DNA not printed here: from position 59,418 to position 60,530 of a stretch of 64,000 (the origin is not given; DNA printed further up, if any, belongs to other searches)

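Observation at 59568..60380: Orphan TIR-like (COG4271 / Cap12-PycTIR-type) protein with an unknown N-terminal domain and no visible cyclase partner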

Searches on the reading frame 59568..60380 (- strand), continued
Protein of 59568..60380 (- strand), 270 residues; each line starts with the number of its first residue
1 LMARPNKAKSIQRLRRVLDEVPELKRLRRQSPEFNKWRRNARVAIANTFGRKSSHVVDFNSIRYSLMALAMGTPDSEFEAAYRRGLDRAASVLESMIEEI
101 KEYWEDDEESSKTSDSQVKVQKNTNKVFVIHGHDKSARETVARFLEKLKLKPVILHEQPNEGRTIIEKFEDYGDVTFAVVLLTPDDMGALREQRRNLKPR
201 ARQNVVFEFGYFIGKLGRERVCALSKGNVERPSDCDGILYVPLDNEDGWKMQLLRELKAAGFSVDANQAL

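Call 92: search_protein_families(library=pfam, proteins=[L005:2101-4005:+, L005:3980-5266:+, L006:16565-17686:-, L005:6249-7064:+, L005:18972-20255:-, L006:201-995:+, L029:9858-10649:+, L034:14925-15743:-, L005:5336-6208:+], max_evalue=0.001)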
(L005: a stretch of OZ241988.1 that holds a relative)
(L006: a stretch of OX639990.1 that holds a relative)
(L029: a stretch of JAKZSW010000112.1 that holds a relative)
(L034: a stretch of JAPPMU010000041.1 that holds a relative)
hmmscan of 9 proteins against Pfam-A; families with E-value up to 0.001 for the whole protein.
L005:2101-4005:+ (634 aa): 5 families
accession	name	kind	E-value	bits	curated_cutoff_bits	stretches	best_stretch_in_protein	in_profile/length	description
PF04055.27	Radical_SAM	-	5.2e-13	49.9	29.5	1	189-377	3-165/166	Radical SAM superfamily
PF02310.24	B12-binding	-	4.1e-11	43.2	32.1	1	60-140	24-116/121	B12 binding domain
PF19864.5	Radical_SAM_N2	-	8.5e-05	22.5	29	1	100-163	77-140/151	Radical SAM proteins, N-terminal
PF13466.11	STAS_2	-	0.00031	21.3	29.2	0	541-593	1-52/80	STAS domain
PF13282.11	DUF4070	-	0.00081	19.9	22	0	397-464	1-67/144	Domain of unknown function (DUF4070)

L005:3980-5266:+ (428 aa): 3 families
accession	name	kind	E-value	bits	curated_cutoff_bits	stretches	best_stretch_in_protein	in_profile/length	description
PF02784.22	Orn_Arg_deC_N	-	1.1e-65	221.9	23.4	1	41-285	2-246/247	Pyridoxal-dependent decarboxylase, pyridoxal binding domain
PF00278.28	Orn_DAP_Arg_deC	-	6.6e-30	103.7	23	1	39-376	5-95/95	Pyridoxal-dependent decarboxylase, C-terminal sheet domain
PF01168.26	Ala_racemase_N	-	1.1e-06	29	24.1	1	94-245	61-196/220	Alanine racemase, N-terminal domain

L006:16565-17686:- (373 aa): 1 family
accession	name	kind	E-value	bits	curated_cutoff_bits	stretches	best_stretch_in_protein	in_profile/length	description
PF00296.26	Bac_luciferase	-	3e-64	217.8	27.9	1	73-333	17-311/314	Luciferase-like monooxygenase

L005:6249-7064:+ (271 aa): 3 families
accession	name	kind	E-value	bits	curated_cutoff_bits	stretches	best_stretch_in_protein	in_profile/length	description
PF05173.19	DapB_C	-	1.2e-46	158.1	27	1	131-267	1-121/121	Dihydrodipicolinate reductase, C-terminus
PF01113.26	DapB_N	-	7.5e-40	136.3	25.6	1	5-128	1-124/124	Dihydrodipicolinate reductase, N-terminus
PF03447.22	NAD_binding_3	-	0.0005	21.2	24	0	17-118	6-107/116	Homoserine dehydrogenase, NAD binding domain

L005:18972-20255:- (427 aa): 1 family
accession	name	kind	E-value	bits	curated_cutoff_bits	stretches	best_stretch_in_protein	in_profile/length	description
PF00202.27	Aminotran_3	-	2.2e-75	254.3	30.5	1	35-347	10-336/403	Aminotransferase class-III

L006:201-995:+ (264 aa): 2 families
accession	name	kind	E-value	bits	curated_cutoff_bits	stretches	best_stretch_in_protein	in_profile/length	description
PF00005.33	ABC_tran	-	4.1e-27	95.9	25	1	18-168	1-136/137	ABC transporter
PF13304.12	AAA_21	-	1.3e-07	32.5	27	0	147-188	244-288/304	AAA domain, putative AbiEii toxin, Type IV TA system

L029:9858-10649:+ (263 aa): 3 families
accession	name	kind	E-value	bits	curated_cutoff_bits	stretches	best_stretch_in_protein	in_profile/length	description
PF00106.31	adh_short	-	5.3e-44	150.5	26.6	1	8-197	1-190/195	short chain dehydrogenase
PF13561.12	adh_short_C2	-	1.5e-43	149.5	27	1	17-256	6-234/236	Enoyl-(Acyl carrier protein) reductase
PF08659.16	KR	-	9.3e-10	39.1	22.6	1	10-128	3-121/180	KR domain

L034:14925-15743:- (272 aa): 4 families
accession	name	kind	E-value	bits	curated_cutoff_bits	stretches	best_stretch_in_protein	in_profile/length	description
PF00561.26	Abhydrolase_1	-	4.1e-25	89.3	25.8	1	31-136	2-108/245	alpha/beta hydrolase fold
PF12697.13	Abhydrolase_6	-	2.1e-17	65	26.3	1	32-257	1-214/217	Alpha/beta hydrolase family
PF12146.15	Hydrolase_4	-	8.6e-10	38.8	27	1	31-135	6-113/239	Serine aminopeptidase, S33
PF03096.20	Ndr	-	4.5e-06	26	23.3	1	78-260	80-271/283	Ndr family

L005:5336-6208:+ (290 aa): 1 family
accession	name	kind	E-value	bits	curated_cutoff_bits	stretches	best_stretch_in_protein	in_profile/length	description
PF00701.28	DHDPS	-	2.4e-103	345.3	22.1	1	2-285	2-287/289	Dihydrodipicolinate synthetase family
